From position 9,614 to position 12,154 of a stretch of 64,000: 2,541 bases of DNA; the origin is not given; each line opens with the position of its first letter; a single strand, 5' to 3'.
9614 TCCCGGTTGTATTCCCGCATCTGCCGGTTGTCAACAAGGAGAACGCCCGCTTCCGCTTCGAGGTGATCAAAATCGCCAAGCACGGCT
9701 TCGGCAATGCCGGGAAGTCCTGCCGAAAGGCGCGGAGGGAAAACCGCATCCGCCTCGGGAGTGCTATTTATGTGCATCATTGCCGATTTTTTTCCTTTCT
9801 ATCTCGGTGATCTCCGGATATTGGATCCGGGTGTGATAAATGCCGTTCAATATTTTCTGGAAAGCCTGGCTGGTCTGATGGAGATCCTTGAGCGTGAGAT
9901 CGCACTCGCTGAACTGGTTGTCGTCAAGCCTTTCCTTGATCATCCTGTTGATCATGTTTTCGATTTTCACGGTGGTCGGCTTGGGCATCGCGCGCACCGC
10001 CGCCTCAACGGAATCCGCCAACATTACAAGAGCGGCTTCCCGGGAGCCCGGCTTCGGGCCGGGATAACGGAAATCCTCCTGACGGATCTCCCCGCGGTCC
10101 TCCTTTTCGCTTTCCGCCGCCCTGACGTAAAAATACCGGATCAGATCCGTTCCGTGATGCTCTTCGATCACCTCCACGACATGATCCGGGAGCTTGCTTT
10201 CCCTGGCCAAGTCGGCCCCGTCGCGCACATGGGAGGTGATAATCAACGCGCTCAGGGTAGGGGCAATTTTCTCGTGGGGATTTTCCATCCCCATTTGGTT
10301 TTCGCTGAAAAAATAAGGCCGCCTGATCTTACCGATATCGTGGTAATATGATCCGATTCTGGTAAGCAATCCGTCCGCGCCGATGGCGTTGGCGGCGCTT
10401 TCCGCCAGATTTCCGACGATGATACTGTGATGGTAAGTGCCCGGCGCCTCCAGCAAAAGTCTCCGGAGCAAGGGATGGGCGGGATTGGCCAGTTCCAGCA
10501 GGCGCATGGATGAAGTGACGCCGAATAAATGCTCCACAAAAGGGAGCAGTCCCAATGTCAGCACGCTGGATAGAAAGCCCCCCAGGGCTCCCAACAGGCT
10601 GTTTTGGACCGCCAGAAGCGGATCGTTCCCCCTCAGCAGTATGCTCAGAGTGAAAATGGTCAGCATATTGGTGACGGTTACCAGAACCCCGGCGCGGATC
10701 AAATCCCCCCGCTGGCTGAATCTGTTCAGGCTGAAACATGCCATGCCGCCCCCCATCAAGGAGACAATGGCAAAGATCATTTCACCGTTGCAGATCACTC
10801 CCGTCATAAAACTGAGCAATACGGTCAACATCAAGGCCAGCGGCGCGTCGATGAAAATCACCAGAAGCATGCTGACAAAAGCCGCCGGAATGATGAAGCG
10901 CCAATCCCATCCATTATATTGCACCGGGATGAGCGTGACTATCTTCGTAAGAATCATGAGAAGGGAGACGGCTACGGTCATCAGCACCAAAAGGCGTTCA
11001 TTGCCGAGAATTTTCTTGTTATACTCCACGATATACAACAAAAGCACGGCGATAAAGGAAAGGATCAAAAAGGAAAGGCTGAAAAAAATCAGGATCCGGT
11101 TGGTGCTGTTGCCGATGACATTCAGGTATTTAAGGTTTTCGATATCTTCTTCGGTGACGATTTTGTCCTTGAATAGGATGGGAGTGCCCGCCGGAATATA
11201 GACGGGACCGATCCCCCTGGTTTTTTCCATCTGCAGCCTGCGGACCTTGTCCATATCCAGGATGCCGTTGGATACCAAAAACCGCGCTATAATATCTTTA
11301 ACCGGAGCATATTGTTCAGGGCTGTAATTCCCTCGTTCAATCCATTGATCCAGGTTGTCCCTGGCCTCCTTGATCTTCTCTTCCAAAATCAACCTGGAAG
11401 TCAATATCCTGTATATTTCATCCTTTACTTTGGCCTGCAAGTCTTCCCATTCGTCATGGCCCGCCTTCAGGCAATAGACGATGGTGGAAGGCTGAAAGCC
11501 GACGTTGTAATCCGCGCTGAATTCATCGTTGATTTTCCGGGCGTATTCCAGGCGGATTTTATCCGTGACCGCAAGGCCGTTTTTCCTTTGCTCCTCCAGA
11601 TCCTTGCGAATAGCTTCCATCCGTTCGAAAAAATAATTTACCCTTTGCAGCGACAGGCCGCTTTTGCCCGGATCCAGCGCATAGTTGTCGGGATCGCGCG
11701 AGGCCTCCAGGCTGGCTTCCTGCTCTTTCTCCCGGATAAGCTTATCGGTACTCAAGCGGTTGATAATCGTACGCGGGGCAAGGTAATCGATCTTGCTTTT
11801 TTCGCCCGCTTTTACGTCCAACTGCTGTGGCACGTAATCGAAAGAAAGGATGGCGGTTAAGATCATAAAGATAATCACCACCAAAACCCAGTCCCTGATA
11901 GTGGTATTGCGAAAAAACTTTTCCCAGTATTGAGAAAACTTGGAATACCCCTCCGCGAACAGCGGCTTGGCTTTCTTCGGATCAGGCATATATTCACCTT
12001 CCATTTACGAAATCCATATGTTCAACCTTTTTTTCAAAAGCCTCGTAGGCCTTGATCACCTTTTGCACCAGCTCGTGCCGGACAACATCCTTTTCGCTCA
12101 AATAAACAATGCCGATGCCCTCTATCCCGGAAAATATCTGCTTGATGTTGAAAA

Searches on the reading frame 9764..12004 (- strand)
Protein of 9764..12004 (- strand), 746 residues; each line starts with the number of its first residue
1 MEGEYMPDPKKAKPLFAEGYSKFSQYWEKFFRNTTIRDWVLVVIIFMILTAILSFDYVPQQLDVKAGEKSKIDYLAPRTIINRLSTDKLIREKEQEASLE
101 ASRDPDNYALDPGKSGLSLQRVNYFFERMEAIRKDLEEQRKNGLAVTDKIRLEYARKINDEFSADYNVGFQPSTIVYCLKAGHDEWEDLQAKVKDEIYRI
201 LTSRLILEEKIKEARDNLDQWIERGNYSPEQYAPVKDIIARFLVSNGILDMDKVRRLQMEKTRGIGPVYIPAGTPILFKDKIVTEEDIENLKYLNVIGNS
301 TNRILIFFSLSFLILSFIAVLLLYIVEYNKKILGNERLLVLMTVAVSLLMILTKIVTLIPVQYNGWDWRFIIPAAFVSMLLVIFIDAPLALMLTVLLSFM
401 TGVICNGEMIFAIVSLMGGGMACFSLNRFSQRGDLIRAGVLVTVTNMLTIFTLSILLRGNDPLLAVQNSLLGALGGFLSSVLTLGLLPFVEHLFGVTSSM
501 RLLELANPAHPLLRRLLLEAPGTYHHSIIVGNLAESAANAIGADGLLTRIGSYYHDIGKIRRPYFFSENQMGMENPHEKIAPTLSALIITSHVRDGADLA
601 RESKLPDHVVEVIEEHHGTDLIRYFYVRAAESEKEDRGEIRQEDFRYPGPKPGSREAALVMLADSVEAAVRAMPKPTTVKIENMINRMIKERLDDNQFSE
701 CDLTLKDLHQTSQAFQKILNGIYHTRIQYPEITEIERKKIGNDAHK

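Call 87: search_protein_families(library=pfam, proteins=[window:9764-12004:-], max_evalue=0.00001)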
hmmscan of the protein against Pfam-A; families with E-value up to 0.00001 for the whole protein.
window:9764-12004:- (746 aa): 3 families
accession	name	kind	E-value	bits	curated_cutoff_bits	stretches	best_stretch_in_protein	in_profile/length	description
PF07698.17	7TM-7TMR_HD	-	1.1e-36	127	29.4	1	305-498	2-190/190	7TM receptor with intracellular HD hydrolase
PF07697.16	7TMR-HDED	-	2.2e-19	70.8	27.6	1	65-296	1-222/224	7TM-HD extracellular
PF01966.28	HD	-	4.7e-16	59.5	22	1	523-668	1-115/116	HD domain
